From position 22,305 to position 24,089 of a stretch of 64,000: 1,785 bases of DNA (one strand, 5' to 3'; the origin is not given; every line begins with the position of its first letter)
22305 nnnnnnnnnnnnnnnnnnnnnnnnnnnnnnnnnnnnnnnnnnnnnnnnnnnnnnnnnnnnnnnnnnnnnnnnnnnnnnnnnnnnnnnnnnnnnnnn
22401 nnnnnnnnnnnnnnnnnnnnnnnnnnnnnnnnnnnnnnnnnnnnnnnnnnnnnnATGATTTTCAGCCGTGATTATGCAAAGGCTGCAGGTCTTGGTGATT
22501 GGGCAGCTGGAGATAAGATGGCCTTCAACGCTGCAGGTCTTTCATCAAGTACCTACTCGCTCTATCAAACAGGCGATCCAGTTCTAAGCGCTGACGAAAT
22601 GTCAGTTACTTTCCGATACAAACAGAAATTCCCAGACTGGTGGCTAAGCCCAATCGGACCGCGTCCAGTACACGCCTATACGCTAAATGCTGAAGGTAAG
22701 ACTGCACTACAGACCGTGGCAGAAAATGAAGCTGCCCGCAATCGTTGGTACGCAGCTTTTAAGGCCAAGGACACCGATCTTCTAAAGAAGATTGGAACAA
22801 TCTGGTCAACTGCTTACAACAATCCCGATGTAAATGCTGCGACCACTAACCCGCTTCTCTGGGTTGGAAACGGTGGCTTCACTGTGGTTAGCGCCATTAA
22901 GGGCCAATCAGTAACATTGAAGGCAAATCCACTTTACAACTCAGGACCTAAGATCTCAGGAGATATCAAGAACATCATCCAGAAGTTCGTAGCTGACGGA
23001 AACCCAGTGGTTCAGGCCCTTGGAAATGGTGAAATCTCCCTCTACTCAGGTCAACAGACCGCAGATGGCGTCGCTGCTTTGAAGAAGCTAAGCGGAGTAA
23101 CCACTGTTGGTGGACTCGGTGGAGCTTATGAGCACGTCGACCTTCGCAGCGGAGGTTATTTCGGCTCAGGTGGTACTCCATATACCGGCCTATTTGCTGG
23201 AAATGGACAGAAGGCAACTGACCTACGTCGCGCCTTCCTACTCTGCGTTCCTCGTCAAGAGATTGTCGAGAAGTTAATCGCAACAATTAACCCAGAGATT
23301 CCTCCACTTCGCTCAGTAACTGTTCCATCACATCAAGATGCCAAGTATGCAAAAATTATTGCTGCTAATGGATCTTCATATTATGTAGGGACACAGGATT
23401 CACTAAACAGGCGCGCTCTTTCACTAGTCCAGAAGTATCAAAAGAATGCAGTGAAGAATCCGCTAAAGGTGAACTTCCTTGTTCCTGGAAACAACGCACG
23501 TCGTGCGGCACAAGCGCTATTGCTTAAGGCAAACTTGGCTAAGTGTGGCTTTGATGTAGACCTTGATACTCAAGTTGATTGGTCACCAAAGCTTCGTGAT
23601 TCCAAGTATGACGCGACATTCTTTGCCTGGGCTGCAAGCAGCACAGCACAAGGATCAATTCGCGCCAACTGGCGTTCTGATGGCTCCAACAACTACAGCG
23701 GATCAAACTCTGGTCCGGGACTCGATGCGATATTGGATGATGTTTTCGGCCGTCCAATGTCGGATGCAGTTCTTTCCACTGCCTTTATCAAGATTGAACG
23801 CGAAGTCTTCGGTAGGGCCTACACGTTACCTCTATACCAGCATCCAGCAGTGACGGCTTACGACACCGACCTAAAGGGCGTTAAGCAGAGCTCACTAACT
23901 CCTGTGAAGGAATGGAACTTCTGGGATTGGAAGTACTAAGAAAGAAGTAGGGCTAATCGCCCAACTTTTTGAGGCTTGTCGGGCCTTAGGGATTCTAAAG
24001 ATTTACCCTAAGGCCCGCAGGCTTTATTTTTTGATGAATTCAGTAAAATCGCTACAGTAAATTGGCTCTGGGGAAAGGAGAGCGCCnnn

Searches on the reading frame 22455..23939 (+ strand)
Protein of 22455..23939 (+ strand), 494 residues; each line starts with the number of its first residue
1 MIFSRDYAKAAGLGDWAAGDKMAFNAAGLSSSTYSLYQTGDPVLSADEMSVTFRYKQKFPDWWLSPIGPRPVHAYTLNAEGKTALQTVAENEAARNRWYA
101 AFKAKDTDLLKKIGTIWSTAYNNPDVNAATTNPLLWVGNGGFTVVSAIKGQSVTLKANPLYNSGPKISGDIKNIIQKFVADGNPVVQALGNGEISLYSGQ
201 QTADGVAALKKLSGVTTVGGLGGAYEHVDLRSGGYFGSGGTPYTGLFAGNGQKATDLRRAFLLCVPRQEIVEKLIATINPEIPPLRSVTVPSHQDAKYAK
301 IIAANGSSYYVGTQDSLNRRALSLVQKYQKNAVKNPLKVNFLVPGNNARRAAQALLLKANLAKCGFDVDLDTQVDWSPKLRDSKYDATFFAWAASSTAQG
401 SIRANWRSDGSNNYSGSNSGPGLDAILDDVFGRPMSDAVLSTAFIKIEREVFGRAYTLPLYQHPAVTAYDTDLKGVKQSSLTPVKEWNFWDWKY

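Call 49: search_protein_families(library=pfam, proteins=[window:22455-23939:+], max_evalue=0.00001)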
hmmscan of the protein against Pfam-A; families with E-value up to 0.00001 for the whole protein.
window:22455-23939:+ (494 aa): 1 family
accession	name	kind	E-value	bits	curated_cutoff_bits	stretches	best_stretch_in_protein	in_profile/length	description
PF00496.27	SBP_bac_5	-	1.1e-21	77.8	32.4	1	80-412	100-366/368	Bacterial extracellular solute-binding proteins, family 5 Middle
